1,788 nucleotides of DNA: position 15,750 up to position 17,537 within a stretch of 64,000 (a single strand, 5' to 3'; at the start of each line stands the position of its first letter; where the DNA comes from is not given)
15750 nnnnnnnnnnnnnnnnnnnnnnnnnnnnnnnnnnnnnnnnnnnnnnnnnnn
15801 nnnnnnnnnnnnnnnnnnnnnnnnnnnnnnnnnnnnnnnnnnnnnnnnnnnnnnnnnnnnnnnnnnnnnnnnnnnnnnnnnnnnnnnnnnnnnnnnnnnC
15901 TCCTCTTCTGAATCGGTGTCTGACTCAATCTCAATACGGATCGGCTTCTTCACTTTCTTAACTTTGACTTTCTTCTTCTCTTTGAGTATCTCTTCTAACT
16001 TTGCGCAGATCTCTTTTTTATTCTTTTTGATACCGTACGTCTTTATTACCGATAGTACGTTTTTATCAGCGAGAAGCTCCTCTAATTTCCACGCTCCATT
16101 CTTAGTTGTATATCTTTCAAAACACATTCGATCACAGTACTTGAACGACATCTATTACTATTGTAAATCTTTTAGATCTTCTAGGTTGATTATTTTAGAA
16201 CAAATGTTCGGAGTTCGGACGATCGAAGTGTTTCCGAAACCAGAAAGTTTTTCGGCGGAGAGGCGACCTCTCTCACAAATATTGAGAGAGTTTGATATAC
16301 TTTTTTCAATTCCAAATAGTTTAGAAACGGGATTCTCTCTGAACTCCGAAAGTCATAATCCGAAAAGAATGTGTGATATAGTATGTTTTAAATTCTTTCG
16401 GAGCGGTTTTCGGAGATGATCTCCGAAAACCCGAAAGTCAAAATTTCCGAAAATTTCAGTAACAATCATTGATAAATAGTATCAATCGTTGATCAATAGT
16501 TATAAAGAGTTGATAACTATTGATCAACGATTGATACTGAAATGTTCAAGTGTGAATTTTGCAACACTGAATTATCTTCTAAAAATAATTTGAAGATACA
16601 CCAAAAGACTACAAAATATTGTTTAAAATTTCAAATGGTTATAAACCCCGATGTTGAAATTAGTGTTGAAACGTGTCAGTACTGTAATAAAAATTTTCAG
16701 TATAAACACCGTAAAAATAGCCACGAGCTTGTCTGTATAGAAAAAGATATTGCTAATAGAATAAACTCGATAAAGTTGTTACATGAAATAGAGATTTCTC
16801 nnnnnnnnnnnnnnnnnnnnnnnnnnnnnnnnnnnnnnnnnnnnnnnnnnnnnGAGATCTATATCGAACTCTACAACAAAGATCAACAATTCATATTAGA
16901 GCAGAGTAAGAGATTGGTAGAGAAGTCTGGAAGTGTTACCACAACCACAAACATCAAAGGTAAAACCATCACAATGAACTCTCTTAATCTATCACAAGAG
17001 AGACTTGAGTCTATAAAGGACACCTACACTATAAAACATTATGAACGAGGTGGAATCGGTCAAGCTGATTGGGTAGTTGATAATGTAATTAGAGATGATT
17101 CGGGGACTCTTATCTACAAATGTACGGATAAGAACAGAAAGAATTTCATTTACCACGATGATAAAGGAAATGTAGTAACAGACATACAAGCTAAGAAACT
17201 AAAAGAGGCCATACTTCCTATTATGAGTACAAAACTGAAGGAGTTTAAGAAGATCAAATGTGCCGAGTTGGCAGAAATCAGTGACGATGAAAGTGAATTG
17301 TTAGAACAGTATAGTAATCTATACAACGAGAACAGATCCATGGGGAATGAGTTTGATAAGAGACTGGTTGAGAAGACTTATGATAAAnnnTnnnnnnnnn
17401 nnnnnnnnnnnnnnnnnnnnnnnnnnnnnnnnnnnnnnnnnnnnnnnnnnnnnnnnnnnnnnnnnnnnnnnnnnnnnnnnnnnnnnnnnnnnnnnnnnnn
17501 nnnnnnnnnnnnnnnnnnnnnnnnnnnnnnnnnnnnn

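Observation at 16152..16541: Unusually long (390 bp) intergenic region dense in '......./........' elements plus a perfect 26-bp inverted repeat abutting the start codon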

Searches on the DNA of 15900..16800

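Call 25: search_rna_families(source=window, start=15900, end=16800, threshold=evalue, max_evalue=10)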
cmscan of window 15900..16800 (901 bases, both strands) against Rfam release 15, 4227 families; matches with E-value up to 10: 26.
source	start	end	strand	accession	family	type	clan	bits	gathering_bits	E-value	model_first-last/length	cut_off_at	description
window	16477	16539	+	RF00965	mir-549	Gene; miRNA;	-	45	93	4.3e-08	1-72/72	no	mir-549 microRNA precursor family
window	16448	16546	-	RF03621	MIR4245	Gene; miRNA;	-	32.5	74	0.0012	1-128/128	no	MIR4245 microRNA precursor family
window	16478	16538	+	RF03938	mir-4662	Gene; miRNA;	-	32.1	97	0.0002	1-67/67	no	mir-4662 microRNA precursor family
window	16478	16538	-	RF03938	mir-4662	Gene; miRNA;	-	32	97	0.0002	1-67/67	no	mir-4662 microRNA precursor family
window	16460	16557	-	RF03798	MIR4227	Gene; miRNA;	-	32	100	0.00023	1-122/122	no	MIR4227 microRNA precursor family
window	16475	16548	+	RF03621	MIR4245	Gene; miRNA;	-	31.8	74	0.0016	1-128/128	no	MIR4245 microRNA precursor family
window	16390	16545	+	RF02792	sRNA162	Gene; antisense;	-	30.2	78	0.0027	1-190/190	no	Archaeal Small RNA 162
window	16455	16541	-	RF03641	mir-991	Gene; miRNA;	-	29.8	100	0.00076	1-88/88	no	mir-991 microRNA precursor family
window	16477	16541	+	RF03171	mir-1012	Gene; miRNA;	-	27.8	70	0.0055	1-59/59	no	mir-1012 microRNA precursor family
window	16454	16562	+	RF04088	MIR812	Gene; miRNA;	-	25.5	80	1.5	1-205/205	no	MIR812 microRNA precursor family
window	16470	16548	+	RF00076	mir-181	Gene; miRNA;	-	25.4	45.5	0.0063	1-83/83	no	mir-181 microRNA precursor family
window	16465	16553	+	RF04174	MIR4208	Gene; miRNA;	-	24.7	140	0.3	1-191/191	no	MIR4208 microRNA precursor family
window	16482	16534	+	RF04092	MIR1508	Gene; miRNA;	-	23.6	70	0.047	1-91/91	no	MIR1508 microRNA precursor family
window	16477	16539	+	RF01029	mir-649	Gene; miRNA;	-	22.8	100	0.11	1-93/93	no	mir-649 microRNA precursor family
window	16465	16562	-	RF04088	MIR812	Gene; miRNA;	-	22.8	80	4.6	1-205/205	no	MIR812 microRNA precursor family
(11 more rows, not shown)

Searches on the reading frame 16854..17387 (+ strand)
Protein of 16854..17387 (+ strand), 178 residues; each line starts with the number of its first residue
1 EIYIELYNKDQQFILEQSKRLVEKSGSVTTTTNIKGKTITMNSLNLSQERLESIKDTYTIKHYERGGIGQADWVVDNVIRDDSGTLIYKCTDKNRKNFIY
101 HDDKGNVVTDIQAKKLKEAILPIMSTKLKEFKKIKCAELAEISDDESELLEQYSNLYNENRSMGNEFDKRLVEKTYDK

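Call 48: search_solved_structures(query=A2, max_evalue=1)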
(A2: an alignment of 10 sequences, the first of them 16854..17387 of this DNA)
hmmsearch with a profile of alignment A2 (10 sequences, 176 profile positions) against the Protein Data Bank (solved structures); distinct sequences matched with E-value up to 1: 1.
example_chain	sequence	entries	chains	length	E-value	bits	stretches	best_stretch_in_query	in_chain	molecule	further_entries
3gzf_A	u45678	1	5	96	0.51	13.4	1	44-75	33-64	Replicase polyprotein 1ab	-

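Call 55: search_protein_representatives(alignment_id=A2)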
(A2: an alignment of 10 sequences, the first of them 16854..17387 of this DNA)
Query: 10 sequences, 176 profile positions. Proteins with E-value up to 0.001 (for the whole library): 1116; up to 1e-10: 367; up to 1e-30: 17. The best 150 are listed.
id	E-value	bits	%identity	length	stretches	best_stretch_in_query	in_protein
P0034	1.3e-85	302.0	-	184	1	1-175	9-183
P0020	7.5e-85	299.5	-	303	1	1-175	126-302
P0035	7.8e-78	276.7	-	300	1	1-176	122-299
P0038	2.3e-56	206.8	-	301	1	5-175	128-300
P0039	5.9e-47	176.1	-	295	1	10-176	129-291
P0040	2.6e-44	167.5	-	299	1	23-175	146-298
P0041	1.7e-37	145.3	-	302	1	1-175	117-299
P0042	3.4e-37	144.3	-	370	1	12-174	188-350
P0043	6.7e-37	143.3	-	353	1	17-173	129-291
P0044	7.0e-37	143.3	-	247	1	10-174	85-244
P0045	2.8e-35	138.1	-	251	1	1-175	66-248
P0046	4.3e-35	137.5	-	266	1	9-176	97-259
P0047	2.1e-34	135.2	-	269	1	17-176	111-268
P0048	2.0e-33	132.0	-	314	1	3-176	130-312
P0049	1.2e-32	129.5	-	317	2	11-176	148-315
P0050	2.7e-32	128.4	-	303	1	2-176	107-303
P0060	6.0e-27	110.9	-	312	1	1-172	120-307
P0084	3.1e-19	85.8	-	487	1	24-174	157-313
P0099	2.9e-18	82.6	-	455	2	1-144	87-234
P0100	3.4e-18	82.4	-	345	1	5-171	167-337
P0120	1.1e-16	77.6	-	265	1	3-133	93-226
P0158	2.7e-15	73.0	-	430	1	13-175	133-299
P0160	3.0e-15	72.8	-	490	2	2-143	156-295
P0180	7.9e-15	71.5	-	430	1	5-168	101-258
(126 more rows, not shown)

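Call 56: search_protein_families(library=pfam, proteins=[P0038, P0042, P0050, P0084, P0099, P0158, P0160, P0180, P0100, P0120], max_evalue=0.01)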
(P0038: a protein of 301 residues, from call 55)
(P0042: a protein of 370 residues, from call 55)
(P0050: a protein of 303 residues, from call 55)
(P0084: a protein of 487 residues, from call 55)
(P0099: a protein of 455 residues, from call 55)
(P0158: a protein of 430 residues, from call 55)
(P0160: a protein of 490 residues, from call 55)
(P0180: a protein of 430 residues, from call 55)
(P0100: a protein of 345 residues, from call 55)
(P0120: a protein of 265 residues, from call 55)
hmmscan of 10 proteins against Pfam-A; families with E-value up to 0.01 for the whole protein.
P0038 (301 aa): 4 families
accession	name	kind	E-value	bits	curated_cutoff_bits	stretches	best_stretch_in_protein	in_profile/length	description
PF00096.32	zf-C2H2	-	4.6e-06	27.2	25.2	0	2-22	1-21/23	Zinc finger, C2H2 type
PF13894.12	zf-C2H2_4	-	0.00022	22.1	27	0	2-22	1-21/24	C2H2-type zinc finger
PF12171.14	zf-C2H2_jaz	-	0.00059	20.4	22.6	0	2-25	2-25/27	Zinc-finger double-stranded RNA-binding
PF13912.12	zf-C2H2_6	-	0.0013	19.1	25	1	2-21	2-21/27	C2H2-type zinc finger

P0042 (370 aa): 2 families
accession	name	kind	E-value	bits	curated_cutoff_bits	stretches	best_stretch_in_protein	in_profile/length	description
PF13894.12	zf-C2H2_4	-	0.0002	22.2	27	0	3-22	2-21/24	C2H2-type zinc finger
PF12171.14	zf-C2H2_jaz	-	0.0011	19.5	22.6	0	43-64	2-23/27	Zinc-finger double-stranded RNA-binding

P0050 (303 aa): 2 families
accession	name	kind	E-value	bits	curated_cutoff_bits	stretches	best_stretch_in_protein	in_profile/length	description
PF00096.32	zf-C2H2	-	1.9e-06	28.5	25.2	0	46-63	3-20/23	Zinc finger, C2H2 type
PF13894.12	zf-C2H2_4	-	5.5e-05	24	27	0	4-24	2-22/24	C2H2-type zinc finger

P0084 (487 aa): 2 families
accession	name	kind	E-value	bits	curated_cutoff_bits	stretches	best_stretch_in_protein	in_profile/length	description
PF13894.12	zf-C2H2_4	-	0.0013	19.7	27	1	44-65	1-22/24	C2H2-type zinc finger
PF00096.32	zf-C2H2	-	0.007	17.2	25.2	1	44-64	1-21/23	Zinc finger, C2H2 type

P0099 (455 aa): 3 families
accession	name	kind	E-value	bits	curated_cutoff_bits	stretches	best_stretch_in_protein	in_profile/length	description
PF13894.12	zf-C2H2_4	-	0.00018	22.4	27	0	41-61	1-21/24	C2H2-type zinc finger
PF00096.32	zf-C2H2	-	0.00021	22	25.2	1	41-61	1-21/23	Zinc finger, C2H2 type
PF01166.23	TSC22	-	0.00045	20.8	30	1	69-97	20-48/57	TSC-22/dip/bun family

P0158 (430 aa): 2 families
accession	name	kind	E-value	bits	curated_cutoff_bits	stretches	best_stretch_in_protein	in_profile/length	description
PF00096.32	zf-C2H2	-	0.0011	19.8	25.2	1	3-23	2-22/23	Zinc finger, C2H2 type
PF13894.12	zf-C2H2_4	-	0.0012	19.8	27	0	3-23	2-22/24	C2H2-type zinc finger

P0160 (490 aa): 2 families
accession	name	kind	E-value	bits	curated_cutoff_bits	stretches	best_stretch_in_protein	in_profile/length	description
PF13894.12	zf-C2H2_4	-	8.6e-05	23.4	27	0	69-87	2-20/24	C2H2-type zinc finger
PF13913.12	zf-C2HC_2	-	0.0065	16.6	27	0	109-132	2-25/25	zinc-finger of a C2HC-type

P0180 (430 aa): 5 families
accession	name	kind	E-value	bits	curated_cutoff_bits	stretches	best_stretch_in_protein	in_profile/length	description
PF00096.32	zf-C2H2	-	5.2e-06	27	25.2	0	44-63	1-20/23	Zinc finger, C2H2 type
PF13894.12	zf-C2H2_4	-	3.8e-05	24.5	27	0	6-26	2-22/24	C2H2-type zinc finger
PF12171.14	zf-C2H2_jaz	-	5.4e-05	23.7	22.6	1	7-28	4-25/27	Zinc-finger double-stranded RNA-binding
PF23447.1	DUF7128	-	0.0077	16.5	25.7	0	39-70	8-39/44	Domain of unknown function (DUF7128)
PF12874.13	zf-met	-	0.0088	16.8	21.2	0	7-28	3-24/25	Zinc-finger of C2H2 type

P0100 (345 aa): 3 families
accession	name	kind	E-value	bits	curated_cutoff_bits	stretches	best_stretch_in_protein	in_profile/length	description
PF13913.12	zf-C2HC_2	-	0.00012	22.1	27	0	45-67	3-25/25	zinc-finger of a C2HC-type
PF13894.12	zf-C2H2_4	-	0.00025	21.9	27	0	4-25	1-22/24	C2H2-type zinc finger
PF00096.32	zf-C2H2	-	0.0013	19.5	25.2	0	4-24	1-21/23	Zinc finger, C2H2 type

P0120 (265 aa): 3 families
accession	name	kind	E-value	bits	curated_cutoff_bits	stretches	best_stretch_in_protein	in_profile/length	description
PF13894.12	zf-C2H2_4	-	0.00094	20.1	27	1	3-23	2-22/24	C2H2-type zinc finger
PF00096.32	zf-C2H2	-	0.0042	17.9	25.2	1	3-23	2-22/23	Zinc finger, C2H2 type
PF08432.15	Vfa1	-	0.0079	17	27.3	0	15-121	37-131/179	AAA-ATPase Vps4-associated protein 1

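Call 57: list_cluster_members(proteins=[P0042, P0050, P0084, P0099, P0158, P0160, P0180, P0100, P0120, P0060])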
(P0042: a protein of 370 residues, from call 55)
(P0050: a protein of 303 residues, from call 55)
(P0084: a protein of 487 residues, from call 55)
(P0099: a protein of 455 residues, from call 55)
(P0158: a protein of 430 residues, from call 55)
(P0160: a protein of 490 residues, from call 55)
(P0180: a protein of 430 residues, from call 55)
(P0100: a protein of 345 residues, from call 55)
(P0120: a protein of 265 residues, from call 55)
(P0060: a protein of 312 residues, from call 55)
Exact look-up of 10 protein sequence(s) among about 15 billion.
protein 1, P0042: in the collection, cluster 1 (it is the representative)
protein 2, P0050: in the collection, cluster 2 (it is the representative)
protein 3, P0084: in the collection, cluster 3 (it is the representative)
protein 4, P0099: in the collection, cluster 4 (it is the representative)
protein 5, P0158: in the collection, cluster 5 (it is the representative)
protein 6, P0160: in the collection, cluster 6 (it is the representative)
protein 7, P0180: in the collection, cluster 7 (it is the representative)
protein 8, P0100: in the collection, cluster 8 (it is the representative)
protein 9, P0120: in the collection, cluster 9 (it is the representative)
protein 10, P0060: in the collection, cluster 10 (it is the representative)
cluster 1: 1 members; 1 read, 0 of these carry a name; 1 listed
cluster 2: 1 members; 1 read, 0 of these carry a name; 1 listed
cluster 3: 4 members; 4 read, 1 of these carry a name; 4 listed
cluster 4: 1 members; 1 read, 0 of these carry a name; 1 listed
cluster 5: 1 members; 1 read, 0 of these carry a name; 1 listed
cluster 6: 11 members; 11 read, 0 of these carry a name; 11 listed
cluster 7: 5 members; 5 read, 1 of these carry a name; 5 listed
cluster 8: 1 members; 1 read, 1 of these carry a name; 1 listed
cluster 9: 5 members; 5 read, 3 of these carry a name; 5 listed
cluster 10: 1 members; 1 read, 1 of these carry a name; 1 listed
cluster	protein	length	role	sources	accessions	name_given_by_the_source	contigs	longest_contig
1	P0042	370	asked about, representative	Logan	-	-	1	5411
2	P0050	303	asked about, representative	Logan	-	-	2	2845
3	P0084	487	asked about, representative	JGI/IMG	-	hypothetical protein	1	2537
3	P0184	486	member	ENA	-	-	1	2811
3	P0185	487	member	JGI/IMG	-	-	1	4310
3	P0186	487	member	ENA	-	-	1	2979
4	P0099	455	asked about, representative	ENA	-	-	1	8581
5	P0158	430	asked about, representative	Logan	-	-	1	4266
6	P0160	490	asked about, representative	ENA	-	-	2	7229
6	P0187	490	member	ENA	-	-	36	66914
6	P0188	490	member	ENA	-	-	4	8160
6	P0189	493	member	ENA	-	-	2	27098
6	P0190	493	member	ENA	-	-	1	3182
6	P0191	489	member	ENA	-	-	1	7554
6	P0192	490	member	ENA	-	-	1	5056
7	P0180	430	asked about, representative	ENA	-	-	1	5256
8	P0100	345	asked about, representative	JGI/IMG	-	hypothetical protein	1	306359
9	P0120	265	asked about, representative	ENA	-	-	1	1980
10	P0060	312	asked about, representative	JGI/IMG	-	hypothetical protein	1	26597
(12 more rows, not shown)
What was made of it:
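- Closest known: Multi-copy C2H2 genes of other giant viruses. Same: An HMM search finds 1116 cluster representatives, all unnamed (calls 55-57).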

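Call 89: search_protein_families(library=pfam, alignment_id=A2, max_evalue=10)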
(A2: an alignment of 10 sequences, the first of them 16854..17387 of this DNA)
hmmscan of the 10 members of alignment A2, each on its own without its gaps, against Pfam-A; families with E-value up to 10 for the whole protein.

A. member 1, window:16854-17387:+ (178 aa): 3 families
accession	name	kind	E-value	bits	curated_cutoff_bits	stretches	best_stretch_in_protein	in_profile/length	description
PF21426.3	GBS104-like_Ig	-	0.06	14.6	26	1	10-63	21-74/112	Tip pilin GBS104-like, Ig-like domain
PF11507.13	Transcript_VP30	-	0.061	13.8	21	1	39-69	51-81/131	Ebola virus-specific transcription factor VP30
PF23353.1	BBS2_hp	-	0.094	13.2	27.7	1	137-173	42-78/98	BBS2 hairpin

B. families by the number of members that match (of 10 scanned): 14 families
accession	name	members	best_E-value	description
PF11507.13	Transcript_VP30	4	0.061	Ebola virus-specific transcription factor VP30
PF23160.2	Spectrin_1st_PEPL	3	0.017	Periplakin spectrin-like repeat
PF17098.10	Wtap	2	0.022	WTAP/Mum2p family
PF21426.3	GBS104-like_Ig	2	0.06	Tip pilin GBS104-like, Ig-like domain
PF25477.1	RESC1_2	1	0.005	RESC1/2 CYTH-like domain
PF03497.21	Anthrax_toxA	1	0.045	Anthrax toxin LF subunit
PF09514.15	SSXRD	1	0.063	SSXRD motif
PF05642.16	Sporozoite_P67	1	0.078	Sporozoite P67 surface antigen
PF14275.11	DUF4362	1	0.08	Domain of unknown function (DUF4362)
PF23353.1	BBS2_hp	1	0.094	BBS2 hairpin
PF08505.15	MMR1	1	0.095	Mitochondrial Myo2 receptor-related protein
PF05014.21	Nuc_deoxyrib_tr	1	0.12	Nucleoside 2-deoxyribosyltransferase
PF13958.12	ToxN_toxin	1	1.1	Toxin ToxN, type III toxin-antitoxin system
PF15542.11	Ntox50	1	2.1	Bacterial toxin 50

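Call 96: find_related_loci(query=P0100, collection=viral_contigs, flank=1500)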
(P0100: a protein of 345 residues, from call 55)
Query P0100 (345 aa) in viral_contigs; peptide patterns used: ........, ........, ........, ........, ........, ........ (x = any residue, [..] = any of these).
47 stretches matched a pattern, but none encodes a relative of the query by tblastn (E <= 1e-3).
